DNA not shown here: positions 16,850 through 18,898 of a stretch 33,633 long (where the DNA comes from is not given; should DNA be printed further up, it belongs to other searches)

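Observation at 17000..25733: Seven-gene overlapping operon with no known pathway: B12-type rSAM, homocitrate-synthase-like, aconitase-like large and small subunits, atypical flavoprotein, LuxE and LuxC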

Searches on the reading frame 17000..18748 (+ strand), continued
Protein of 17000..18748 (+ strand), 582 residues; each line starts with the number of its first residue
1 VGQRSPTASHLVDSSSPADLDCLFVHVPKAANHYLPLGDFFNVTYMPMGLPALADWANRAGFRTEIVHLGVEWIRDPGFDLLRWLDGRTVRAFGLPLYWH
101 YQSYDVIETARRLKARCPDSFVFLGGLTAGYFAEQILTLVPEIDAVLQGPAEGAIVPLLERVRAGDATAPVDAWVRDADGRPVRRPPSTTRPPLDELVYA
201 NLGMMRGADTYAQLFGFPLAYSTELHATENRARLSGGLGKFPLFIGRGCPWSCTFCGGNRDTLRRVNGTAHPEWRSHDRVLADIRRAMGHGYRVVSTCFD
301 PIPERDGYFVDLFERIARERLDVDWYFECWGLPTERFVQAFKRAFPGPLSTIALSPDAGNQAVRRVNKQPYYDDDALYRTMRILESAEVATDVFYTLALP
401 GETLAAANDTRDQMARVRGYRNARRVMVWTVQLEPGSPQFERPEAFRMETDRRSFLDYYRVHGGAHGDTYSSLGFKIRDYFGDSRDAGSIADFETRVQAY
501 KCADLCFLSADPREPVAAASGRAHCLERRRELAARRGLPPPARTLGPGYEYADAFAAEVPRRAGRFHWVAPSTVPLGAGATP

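Call 76: predict_structure(alignment_id=A3)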
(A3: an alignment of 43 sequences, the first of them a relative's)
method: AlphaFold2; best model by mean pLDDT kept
length: 582 residues; sequences in the alignment: 43
mean_pLDDT: 91.3   pTM: 0.92
mean pLDDT of the five models: 91.3, 91.0, 90.4, 89.8, 89.7
residues with pLDDT >= 90: 467; 70-90: 83; 50-70: 17; < 50: 15
segments of 3 or more residues with pLDDT < 50: 1-15
pLDDT, mean of each block of 10 residues (from residue 1): 40 60 97 90 90 97 97 96 96 97 97 97 97 97 94 92 81 89 85 94 95 80 91 82 92 94 93 95 97 89 82 98 94 95 95 96 94 97 98 96 98 98 95 96 97 96 86 95 97 96 93 90 96 93 93 87 81 80 59
secondary structure, 60 per line:
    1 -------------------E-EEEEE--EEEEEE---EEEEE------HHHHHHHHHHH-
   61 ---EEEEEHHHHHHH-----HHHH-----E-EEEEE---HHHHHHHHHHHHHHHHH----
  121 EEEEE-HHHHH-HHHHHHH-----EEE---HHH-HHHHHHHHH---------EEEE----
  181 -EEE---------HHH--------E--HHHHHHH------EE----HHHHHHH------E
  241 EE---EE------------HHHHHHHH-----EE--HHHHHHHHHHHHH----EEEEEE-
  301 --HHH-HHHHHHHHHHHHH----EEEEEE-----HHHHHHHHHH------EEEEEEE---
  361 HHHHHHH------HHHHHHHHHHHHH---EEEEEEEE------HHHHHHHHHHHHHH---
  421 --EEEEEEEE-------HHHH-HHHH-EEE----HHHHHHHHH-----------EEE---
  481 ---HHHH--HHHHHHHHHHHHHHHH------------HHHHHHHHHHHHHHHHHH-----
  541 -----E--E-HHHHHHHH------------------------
elements in order: E22-26 E29-34 E38-42 H49-59 E64-68 H69-75 H81-84 E92-96 H100-116 E121-125 H127-131 H133-139 E145-147 H155-163 E173-176 E182-184 H208-214 H227-233 E240-242 H260-267 H277-289 E294-299 H307-319 E324-329 H335-344 E351-357 H361-367 H374-386 E390-397 H404-417 E423-430 H438-441 H443-446 E448-450 H455-463 E475-477 H484-487 H490-505 H518-535 H551-558

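Call 78: fold_search(model_id=the predicted structure, library=pdb)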
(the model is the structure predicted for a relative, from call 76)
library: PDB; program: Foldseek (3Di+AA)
matches with E <= 10: 1605; with E <= 0.001: 49
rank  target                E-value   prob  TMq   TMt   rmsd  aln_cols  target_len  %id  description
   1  6wte_A                3.5e-18  1.00  0.57  0.58   8.2       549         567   15  Structure of radical S-adenosylmethionine methyltransferase, TsrM, from Kitasatospora setae with cobalamin and [4Fe-4S (released 2020-12-23)
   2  6wtf_A                5.6e-18  1.00  0.54  0.58   9.6       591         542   14  Structure of radical S-adenosylmethionine methyltransferase, TsrM, from Kitasatospora setae with tryptophan substrate  (released 2020-12-23)
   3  6wtf_B                2.4e-17  1.00  0.56  0.60   8.7       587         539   14  Structure of radical S-adenosylmethionine methyltransferase, TsrM, from Kitasatospora setae with tryptophan substrate  (released 2020-12-23)
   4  6wte_B                3.2e-17  1.00  0.54  0.59   8.0       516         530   15  Structure of radical S-adenosylmethionine methyltransferase, TsrM, from Kitasatospora setae with cobalamin and [4Fe-4S (released 2020-12-23)
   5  9n1b                  6.9e-17  1.00  0.53  0.50   5.7       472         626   15  Crystal structure of CysS from Corallococcus sp. CA054B with 5'-deoxyadenosine, methionine, and pantetheinylated 3-metho (released 2026-01-28)
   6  9n1c                  1.2e-16  1.00  0.52  0.49   6.5       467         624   15  Crystal structure of CysS from Corallococcus sp. CA054B with 5'-deoxyadenosine, methionine, and pantetheinylated 3-ethox (released 2026-01-28)
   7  9n1d                  2.5e-15  1.00  0.52  0.49   6.8       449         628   15  Crystal structure of CysS from Corallococcus sp. CA054B with 5'-deoxyadenosine and methionine bound (released 2026-01-28)
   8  9ccb                  4.1e-14  1.00  0.48  0.65   7.7       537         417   14  X-ray crystal structure of methyl-coenzyme M reductase glutamine methylase (MgmA) from Methanothermobacter marburgensis  (released 2025-01-01)
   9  7kdx_B                1.0e-13  1.00  0.50  0.45   5.9       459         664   18  Crystal structure of Streptomyces tokunonesis TokK with hydroxycobalamin, 5'-deoxyadenosine, and methionine (released 2022-01-12)
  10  6fd2_B                1.3e-13  1.00  0.54  0.68   7.4       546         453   14  Radical SAM 1,2-diol dehydratase AprD4 in complex with its substrate paromamine (released 2018-01-17)
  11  7kdy_A                2.1e-13  1.00  0.50  0.45   6.0       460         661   18  Crystal structure of Streptomyces tokunonesis TokK with hydroxycobalamin, 5'-deoxyadenosine, methionine, and (2R)-pant (released 2022-01-12)
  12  7kdx_A                3.3e-13  1.00  0.50  0.45   6.0       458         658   18  Crystal structure of Streptomyces tokunonesis TokK with hydroxycobalamin, 5'-deoxyadenosine, and methionine (released 2022-01-12)
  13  7kdy_B                1.1e-12  1.00  0.51  0.45   5.9       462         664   19  Crystal structure of Streptomyces tokunonesis TokK with hydroxycobalamin, 5'-deoxyadenosine, methionine, and (2R)-pant (released 2022-01-12)
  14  6fd2_A                1.1e-12  1.00  0.55  0.68   8.1       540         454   14  Radical SAM 1,2-diol dehydratase AprD4 in complex with its substrate paromamine (released 2018-01-17)
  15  5ul4                  3.7e-12  1.00  0.48  0.39  14.6       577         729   10  Structure of Cobalamin-dependent S-adenosylmethionine radical enzyme OxsB with aqua-cobalamin and S-adenosylmethionine b (released 2017-04-19)
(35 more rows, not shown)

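Call 81: find_related_loci(query=A3, collection=metagenome_contigs, flank=10000)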
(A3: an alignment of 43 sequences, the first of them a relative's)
Query A3 (582 aa) in metagenome_contigs; peptide patterns used: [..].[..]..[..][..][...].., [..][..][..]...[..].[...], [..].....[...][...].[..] (x = any residue, [..] = any of these).
512 stretches matched a pattern; 363 encode a relative of the query (tblastn E <= 1e-3); the best 80 are kept; 80 distinct loci.
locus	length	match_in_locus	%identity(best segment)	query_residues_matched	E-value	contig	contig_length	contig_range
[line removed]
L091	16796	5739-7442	57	16-569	0e+0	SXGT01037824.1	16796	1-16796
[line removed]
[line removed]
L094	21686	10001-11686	55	16-569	0e+0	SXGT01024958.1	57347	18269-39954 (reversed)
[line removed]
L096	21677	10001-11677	55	19-570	0e+0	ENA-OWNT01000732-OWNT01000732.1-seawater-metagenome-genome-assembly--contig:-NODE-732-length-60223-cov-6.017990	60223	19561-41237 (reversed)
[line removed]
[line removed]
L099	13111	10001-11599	53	10-538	0e+0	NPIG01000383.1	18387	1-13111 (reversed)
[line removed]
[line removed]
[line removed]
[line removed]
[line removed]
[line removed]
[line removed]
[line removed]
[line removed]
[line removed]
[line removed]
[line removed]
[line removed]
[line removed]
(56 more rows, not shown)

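Call 84: search_protein_families(library=pfam, proteins=[L166:8208-9719:+, L154:8520-9998:+, L130:5589-6941:+, L135:89-1312:+, L122:3772-4968:+, L136:12954-13844:+, L136:13838-14914:+, L123:14898-15665:+, L164:5007-7529:+, L132:7569-8159:+], max_evalue=0.0001)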
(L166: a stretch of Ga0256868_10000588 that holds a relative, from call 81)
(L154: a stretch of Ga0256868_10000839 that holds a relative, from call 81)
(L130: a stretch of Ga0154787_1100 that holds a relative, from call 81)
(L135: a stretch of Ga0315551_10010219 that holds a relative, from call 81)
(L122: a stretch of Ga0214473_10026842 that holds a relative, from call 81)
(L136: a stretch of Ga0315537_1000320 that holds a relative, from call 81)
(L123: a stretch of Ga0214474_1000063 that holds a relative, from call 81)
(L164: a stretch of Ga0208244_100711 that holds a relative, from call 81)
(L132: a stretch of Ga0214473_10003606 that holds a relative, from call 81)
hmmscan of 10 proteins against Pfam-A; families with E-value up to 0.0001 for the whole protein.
L166:8208-9719:+ (503 aa): 11 families
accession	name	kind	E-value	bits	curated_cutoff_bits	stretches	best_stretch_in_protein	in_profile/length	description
PF01593.30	Amino_oxidase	-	1.2e-25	91.2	19.8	1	16-495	1-443/443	Flavin containing amine oxidoreductase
PF13450.12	NAD_binding_8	-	4.6e-13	49.7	21.9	1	11-77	1-67/68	NAD(P)-binding Rossmann-like domain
PF01266.30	DAO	-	1.2e-12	48.5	27.9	1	8-43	1-37/353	FAD dependent oxidoreductase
PF00890.30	FAD_binding_2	-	3.3e-10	40.2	20.4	1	8-43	1-36/414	FAD binding domain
PF12831.13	FAD_oxidored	-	1e-08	35.4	27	1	8-47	1-40/416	FAD dependent oxidoreductase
PF01134.28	GIDA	-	5e-08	32.9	22.1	1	8-44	1-38/391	Glucose inhibited division protein A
PF07992.20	Pyr_redox_2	-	8.4e-08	32.4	26.1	1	7-40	1-34/291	Pyridine nucleotide-disulphide oxidoreductase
PF00996.24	GDI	-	8.7e-08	31.6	23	0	5-48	3-46/436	GDP dissociation inhibitor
PF01946.23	Thi4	-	1.7e-07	31.1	26.2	1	7-43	18-55/235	Thi4 family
PF03486.20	HI0933_like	-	3.5e-06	27.1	50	1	8-45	2-39/244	HI0933-like protein Rossmann domain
PF01494.25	FAD_binding_3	-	1.4e-05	24.9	22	1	7-39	2-34/349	FAD binding domain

L154:8520-9998:+ (492 aa): 1 family
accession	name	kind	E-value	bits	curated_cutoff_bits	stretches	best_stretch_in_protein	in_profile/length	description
PF01136.24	Peptidase_U32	-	1.8e-13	50.8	22.4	1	89-176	4-89/233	Peptidase family U32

L130:5589-6941:+ (450 aa): 8 families
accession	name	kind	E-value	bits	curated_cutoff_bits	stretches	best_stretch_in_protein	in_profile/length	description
PF00158.32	Sigma54_activat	-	8.4e-70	234.3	20.2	1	148-314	1-167/168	Sigma-54 interaction domain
PF00072.30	Response_reg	-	9.6e-32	109.9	30.2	1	10-119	1-110/111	Response regulator receiver domain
PF25601.1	AAA_lid_14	-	6e-24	84.1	27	1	320-392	1-73/87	AAA+ ATPase lid domain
PF14532.12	Sigma54_activ_2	-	5e-20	72.6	25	1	149-319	1-138/138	Sigma-54 interaction domain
PF02954.25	HTH_8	-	3.4e-15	55.9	22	1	405-446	1-42/42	Bacterial regulatory protein, Fis family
PF13556.12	HTH_30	-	9e-06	25.8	27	1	413-444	3-34/59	PucR C-terminal helix-turn-helix domain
PF13384.12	HTH_23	-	5.5e-05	23.3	24.6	0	406-446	2-41/50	Homeodomain-like domain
PF01078.27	Mg_chelatase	-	6.5e-05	22.9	20.3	0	227-290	93-158/207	Magnesium chelatase, subunit ChlI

L135:89-1312:+ (407 aa): 2 families
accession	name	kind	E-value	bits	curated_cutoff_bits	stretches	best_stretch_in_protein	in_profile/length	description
PF02518.31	HATPase_c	-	4.7e-25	88.6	26.4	1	300-404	2-110/111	Histidine kinase-, DNA gyrase B-, and HSP90-like ATPase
PF00512.31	HisKA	-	8.3e-14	51.8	26.9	1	194-253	2-62/66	His Kinase A (phospho-acceptor) domain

L122:3772-4968:+ (398 aa): 2 families
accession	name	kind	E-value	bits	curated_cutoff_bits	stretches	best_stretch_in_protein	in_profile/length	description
PF13458.12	Peripla_BP_6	-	2.5e-38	133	31.7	1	32-387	1-342/343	Periplasmic binding protein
PF13433.12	Peripla_BP_5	-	1.4e-08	34.7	27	1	34-108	2-76/363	Periplasmic binding protein domain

L136:12954-13844:+ (296 aa): 1 family
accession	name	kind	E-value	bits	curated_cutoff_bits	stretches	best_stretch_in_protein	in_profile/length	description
PF02653.21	BPD_transp_2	-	7.7e-30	104.4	26.8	1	11-278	2-269/269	Branched-chain amino acid transport system / permease component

L136:13838-14914:+ (358 aa): 1 family
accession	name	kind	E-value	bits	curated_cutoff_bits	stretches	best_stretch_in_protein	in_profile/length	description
PF02653.21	BPD_transp_2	-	2e-41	142.4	26.8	1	62-327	3-267/269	Branched-chain amino acid transport system / permease component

L123:14898-15665:+ (255 aa): 3 families
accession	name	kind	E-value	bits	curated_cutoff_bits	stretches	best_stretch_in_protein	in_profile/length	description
PF00005.33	ABC_tran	-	1.7e-27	97.1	25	1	20-180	1-136/137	ABC transporter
PF13304.12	AAA_21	-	6.4e-09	36.7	27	0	34-53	3-22/304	AAA domain, putative AbiEii toxin, Type IV TA system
PF12399.14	BCA_ABC_TP_C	-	6.7e-09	35.6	25.5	1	229-250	1-22/27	Branched-chain amino acid ATP-binding cassette transporter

L164:5007-7529:+ (840 aa): 4 families
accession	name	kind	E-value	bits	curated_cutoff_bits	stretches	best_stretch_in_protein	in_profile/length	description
PF03176.21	MMPL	-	8.1e-39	133.9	20.5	2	173-430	70-302/333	MMPL family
PF02355.23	SecD_SecF_C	-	2.9e-09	37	20.5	1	666-831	12-184/189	Protein export membrane protein SecD/SecF, C-terminal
PF12349.14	Sterol-sensing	-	6.1e-08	33.1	22.3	1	708-832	5-135/153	Sterol-sensing domain of SREBP cleavage-activation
PF02460.24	Patched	-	3e-05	24.2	23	0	716-831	35-155/156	Patched SSD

L132:7569-8159:+ (196 aa): 0 families
